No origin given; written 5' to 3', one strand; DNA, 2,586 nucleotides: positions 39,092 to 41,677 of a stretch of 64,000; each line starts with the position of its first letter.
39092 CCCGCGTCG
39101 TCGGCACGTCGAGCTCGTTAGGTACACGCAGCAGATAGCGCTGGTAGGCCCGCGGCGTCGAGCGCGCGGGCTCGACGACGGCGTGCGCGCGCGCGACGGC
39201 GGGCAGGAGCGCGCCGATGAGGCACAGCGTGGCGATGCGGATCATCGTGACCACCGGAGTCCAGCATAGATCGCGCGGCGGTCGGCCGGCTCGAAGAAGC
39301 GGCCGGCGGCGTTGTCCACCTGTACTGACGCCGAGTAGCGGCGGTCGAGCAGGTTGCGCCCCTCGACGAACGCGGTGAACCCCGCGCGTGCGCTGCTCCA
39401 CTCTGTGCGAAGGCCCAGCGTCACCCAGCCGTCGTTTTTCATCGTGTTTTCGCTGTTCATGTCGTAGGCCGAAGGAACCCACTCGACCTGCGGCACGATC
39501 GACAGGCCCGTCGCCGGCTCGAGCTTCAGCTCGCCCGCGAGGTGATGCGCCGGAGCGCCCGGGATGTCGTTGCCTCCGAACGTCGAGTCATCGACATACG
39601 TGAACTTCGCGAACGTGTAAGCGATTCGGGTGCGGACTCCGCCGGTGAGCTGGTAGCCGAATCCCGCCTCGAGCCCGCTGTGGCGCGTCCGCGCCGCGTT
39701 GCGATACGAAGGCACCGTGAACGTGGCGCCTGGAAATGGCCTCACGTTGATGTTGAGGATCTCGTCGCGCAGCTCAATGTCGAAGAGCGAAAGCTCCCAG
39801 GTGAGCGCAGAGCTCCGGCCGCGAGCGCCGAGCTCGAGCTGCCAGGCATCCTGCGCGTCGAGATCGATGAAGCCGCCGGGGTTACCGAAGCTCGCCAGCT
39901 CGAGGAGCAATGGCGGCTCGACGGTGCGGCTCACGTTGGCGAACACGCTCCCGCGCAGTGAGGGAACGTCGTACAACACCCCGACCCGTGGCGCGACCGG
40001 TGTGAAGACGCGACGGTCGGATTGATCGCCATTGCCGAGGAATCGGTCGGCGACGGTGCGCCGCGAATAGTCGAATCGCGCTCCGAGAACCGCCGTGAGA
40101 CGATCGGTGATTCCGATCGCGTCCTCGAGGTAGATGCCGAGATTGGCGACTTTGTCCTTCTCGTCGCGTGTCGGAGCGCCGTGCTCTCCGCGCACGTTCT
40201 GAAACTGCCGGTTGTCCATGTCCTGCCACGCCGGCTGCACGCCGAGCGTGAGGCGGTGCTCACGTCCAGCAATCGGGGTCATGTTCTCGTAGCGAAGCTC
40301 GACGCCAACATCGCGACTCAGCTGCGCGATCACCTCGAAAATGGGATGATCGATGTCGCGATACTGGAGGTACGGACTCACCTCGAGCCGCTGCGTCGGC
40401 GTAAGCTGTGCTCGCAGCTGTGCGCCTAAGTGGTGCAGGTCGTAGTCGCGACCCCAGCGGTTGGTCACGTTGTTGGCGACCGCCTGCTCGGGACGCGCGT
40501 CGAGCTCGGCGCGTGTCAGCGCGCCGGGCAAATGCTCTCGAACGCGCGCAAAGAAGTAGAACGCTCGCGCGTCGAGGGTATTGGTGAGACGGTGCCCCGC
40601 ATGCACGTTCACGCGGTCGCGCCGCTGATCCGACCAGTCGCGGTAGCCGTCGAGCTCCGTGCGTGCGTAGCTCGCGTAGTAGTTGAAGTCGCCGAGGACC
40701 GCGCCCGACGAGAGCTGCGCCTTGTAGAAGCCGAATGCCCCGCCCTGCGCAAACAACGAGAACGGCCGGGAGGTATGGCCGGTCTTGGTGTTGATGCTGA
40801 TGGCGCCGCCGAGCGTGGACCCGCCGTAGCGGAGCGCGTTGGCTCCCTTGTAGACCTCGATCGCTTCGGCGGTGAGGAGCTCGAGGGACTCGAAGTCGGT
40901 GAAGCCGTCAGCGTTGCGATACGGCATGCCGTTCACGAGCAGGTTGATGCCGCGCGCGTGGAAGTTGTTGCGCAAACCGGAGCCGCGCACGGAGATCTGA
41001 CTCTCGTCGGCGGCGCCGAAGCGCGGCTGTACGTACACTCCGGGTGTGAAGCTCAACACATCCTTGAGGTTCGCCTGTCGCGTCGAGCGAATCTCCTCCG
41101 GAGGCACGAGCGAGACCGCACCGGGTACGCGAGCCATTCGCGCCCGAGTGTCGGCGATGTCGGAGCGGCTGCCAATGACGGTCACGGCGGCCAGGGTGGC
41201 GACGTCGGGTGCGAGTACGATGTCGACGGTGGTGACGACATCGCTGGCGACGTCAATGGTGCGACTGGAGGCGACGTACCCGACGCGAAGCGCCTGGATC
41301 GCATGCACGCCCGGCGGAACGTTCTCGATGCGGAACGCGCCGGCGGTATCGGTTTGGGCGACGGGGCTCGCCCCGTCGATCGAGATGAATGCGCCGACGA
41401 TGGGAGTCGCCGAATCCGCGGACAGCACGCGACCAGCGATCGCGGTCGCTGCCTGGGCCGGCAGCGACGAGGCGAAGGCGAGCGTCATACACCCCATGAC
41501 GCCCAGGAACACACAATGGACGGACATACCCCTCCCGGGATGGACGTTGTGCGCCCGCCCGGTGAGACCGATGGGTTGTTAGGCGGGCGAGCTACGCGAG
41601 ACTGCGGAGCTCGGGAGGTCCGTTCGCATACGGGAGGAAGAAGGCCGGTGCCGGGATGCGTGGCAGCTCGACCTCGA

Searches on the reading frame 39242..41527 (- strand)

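Call 9: search_protein_families(library=pfam, proteins=[window:39242-41527:-])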
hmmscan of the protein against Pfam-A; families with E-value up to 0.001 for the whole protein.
window:39242-41527:- (761 aa): 5 families
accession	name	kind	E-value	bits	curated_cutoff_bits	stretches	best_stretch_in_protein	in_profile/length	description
PF00593.30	TonB_dep_Rec_b-barrel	-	9e-42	144.9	27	1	254-726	10-436/436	TonB dependent receptor-like, beta-barrel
PF07715.20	Plug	-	4.3e-19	69.4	23.9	1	133-242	4-107/107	TonB-dependent Receptor Plug Domain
PF13620.12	CarboxypepD_reg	-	7.2e-12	45.9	32.3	1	30-105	2-81/82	Carboxypeptidase regulatory-like domain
PF13715.12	CarbopepD_reg_2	-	9.2e-12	45.3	32.2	1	30-117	1-88/88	CarboxypepD_reg-like domain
PF25183.1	OMP_b-brl_4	-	0.00023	20.2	30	0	458-492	363-397/838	Outer membrane beta barrel domain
